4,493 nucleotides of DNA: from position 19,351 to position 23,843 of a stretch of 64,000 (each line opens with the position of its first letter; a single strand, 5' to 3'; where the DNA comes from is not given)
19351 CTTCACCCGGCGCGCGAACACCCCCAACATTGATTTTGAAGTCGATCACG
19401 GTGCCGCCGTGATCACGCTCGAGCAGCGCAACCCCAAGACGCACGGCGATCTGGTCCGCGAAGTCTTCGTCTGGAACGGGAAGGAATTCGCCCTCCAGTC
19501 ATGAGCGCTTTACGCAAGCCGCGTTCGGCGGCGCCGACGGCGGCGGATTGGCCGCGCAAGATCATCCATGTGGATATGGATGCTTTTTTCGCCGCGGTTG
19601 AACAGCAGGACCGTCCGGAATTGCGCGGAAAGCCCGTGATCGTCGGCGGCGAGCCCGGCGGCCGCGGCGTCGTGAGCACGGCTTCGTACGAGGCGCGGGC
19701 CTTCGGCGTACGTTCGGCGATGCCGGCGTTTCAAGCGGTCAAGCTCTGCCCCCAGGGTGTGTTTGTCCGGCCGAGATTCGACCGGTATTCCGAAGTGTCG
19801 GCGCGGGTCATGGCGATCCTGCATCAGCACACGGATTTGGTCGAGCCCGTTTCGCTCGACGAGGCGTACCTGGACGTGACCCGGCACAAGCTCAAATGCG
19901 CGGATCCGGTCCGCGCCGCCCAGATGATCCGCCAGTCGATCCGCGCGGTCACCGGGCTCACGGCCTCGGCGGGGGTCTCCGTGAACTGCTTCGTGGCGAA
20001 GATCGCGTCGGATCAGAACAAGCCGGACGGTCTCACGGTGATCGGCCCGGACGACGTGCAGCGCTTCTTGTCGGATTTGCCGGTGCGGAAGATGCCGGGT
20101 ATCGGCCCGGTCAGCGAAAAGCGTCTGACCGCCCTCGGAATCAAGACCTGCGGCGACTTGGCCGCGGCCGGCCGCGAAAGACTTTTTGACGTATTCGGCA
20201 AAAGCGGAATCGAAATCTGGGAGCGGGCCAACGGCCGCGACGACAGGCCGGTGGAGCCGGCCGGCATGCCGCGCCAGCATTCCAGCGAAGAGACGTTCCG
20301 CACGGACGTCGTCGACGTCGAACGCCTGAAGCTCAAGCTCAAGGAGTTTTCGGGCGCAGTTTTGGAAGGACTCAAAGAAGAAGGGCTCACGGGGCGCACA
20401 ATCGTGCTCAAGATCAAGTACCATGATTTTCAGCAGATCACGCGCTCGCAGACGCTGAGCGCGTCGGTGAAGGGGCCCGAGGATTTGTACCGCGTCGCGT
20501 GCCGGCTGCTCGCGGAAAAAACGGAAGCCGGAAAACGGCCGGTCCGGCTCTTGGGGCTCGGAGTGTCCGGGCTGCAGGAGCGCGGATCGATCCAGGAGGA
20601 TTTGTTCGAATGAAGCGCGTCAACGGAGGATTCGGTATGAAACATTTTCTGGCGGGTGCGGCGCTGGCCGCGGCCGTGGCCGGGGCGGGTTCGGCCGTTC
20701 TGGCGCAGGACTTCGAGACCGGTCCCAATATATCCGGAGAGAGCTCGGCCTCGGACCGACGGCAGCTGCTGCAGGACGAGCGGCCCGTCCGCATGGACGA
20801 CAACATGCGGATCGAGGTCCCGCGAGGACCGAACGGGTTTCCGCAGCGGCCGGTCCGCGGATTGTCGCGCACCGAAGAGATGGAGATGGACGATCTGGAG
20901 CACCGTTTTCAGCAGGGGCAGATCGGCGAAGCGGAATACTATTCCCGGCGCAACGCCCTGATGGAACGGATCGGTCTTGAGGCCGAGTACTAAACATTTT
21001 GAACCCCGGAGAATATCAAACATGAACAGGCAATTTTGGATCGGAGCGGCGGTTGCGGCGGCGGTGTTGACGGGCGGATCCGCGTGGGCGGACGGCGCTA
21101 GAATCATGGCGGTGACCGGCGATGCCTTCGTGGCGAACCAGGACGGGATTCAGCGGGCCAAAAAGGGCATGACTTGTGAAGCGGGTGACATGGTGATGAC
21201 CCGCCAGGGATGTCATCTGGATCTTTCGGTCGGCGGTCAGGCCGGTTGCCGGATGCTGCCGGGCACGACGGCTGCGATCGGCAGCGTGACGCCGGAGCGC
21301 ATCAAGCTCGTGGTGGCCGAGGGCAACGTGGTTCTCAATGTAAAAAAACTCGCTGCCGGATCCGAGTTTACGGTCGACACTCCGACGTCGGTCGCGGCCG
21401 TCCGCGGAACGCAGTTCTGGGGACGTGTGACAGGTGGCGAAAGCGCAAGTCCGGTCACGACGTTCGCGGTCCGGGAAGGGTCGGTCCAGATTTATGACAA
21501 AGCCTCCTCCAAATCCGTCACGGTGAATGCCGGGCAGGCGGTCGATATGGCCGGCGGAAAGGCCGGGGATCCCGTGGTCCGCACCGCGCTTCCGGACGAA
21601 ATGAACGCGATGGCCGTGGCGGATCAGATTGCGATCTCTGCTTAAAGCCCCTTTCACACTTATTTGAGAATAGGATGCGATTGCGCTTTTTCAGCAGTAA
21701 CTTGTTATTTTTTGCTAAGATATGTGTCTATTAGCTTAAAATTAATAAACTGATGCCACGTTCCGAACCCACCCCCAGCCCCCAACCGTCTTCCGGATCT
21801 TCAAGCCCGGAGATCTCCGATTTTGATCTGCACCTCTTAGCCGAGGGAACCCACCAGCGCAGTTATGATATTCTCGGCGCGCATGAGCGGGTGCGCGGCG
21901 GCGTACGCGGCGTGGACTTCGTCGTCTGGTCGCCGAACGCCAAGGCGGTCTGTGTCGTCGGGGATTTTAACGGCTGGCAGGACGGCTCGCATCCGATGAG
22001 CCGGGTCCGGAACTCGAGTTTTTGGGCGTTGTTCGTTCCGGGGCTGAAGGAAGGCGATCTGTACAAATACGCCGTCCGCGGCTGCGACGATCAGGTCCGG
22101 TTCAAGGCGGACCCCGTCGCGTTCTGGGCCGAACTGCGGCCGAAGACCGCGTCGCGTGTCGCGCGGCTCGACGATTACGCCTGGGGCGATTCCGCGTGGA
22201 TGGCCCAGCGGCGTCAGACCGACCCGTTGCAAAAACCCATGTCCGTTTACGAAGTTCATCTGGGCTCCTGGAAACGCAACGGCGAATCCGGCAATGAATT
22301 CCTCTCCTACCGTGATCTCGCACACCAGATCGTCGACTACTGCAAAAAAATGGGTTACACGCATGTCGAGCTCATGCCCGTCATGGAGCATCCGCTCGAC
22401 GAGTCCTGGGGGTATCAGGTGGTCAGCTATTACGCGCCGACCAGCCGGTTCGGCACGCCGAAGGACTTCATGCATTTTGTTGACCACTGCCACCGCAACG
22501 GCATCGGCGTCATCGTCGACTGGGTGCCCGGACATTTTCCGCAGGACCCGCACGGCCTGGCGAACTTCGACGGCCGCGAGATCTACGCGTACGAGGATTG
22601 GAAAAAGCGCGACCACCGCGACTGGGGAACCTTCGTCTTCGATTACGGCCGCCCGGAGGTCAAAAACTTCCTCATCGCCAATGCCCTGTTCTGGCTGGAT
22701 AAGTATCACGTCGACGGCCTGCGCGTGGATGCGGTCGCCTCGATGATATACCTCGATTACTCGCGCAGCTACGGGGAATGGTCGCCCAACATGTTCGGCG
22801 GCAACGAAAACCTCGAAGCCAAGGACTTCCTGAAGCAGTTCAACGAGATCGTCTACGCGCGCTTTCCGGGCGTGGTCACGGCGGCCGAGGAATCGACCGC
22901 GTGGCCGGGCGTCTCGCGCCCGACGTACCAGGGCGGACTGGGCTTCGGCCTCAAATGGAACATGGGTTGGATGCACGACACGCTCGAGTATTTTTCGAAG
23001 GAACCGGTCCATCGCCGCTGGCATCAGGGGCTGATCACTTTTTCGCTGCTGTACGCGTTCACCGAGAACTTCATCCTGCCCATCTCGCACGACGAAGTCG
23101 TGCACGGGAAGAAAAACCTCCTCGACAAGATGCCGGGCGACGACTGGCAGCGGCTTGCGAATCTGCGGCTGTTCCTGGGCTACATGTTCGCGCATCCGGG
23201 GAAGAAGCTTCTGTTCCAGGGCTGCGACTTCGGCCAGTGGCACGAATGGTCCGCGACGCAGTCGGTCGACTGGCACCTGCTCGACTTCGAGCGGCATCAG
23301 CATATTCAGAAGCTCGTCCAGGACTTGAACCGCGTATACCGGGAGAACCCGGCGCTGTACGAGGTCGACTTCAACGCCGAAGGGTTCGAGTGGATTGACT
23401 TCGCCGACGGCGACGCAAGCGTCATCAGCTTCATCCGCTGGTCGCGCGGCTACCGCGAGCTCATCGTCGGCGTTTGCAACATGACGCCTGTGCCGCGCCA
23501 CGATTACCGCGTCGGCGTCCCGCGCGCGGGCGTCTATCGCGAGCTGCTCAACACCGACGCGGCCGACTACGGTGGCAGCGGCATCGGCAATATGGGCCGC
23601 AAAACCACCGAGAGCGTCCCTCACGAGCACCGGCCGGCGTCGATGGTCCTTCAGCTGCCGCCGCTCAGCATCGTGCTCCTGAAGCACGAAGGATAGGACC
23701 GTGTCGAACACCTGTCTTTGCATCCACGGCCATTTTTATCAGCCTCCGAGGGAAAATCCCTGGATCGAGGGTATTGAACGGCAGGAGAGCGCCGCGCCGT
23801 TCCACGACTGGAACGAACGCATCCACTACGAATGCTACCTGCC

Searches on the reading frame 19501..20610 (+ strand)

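Call 62: search_protein_families(library=pfam, proteins=[window:19501-20610:+], max_evalue=0.00001)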
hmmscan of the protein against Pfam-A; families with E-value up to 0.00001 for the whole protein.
window:19501-20610:+ (370 aa): 4 families
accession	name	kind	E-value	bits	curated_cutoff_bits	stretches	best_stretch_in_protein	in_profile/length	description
PF00817.25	IMS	-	2.8e-50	170.5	23.2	1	24-171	1-148/148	impB/mucB/samB family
PF11799.13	IMS_C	-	1.5e-25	90.2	20.7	1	258-368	2-109/109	impB/mucB/samB family C-terminal domain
PF11798.14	IMS_HHH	-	1.1e-10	41.5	24.4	1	183-214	1-32/32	IMS family HHH motif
PF21999.2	IMS_HHH_1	-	3.3e-07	31.1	27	1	197-247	2-53/53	DNA polymerase-iota, thumb domain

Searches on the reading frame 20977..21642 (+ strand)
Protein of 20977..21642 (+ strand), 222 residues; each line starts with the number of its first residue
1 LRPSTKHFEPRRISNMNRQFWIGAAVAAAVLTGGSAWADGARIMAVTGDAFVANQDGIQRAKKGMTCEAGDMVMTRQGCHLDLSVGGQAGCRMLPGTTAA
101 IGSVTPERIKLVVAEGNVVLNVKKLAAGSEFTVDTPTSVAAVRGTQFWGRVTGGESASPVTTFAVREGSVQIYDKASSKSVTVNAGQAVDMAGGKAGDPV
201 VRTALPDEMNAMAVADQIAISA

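Call 62: search_protein_families(library=pfam, proteins=[window:20977-21642:+], max_evalue=0.00001)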
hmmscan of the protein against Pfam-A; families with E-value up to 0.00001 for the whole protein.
window:20977-21642:+ (222 aa): 1 family
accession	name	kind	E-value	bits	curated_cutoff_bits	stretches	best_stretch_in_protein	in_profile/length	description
PF04773.18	FecR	-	1.2e-08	35.7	24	1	73-170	3-96/97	FecR protein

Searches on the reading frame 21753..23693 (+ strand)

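Call 62: search_protein_families(library=pfam, proteins=[window:21753-23693:+], max_evalue=0.00001)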
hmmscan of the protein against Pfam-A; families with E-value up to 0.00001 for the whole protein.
window:21753-23693:+ (647 aa): 4 families
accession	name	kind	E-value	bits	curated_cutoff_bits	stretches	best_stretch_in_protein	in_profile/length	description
PF02806.24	Alpha-amylase_C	-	2.4e-24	85.9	21.2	1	547-646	1-95/95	Alpha amylase, C-terminal all-beta domain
PF02922.24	CBM_48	-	2.1e-20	73.2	22.4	1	41-123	2-83/83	Carbohydrate-binding module 48 (Isoamylase N-terminal domain)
PF00128.31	Alpha-amylase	-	7.1e-19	68.8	22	1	194-267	25-97/446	Alpha amylase, catalytic domain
PF22019.2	GlgB_N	-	1.4e-07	31.9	27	1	25-121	4-93/94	alpha-1,4-glucan branching enzyme GlgB, N-terminal domain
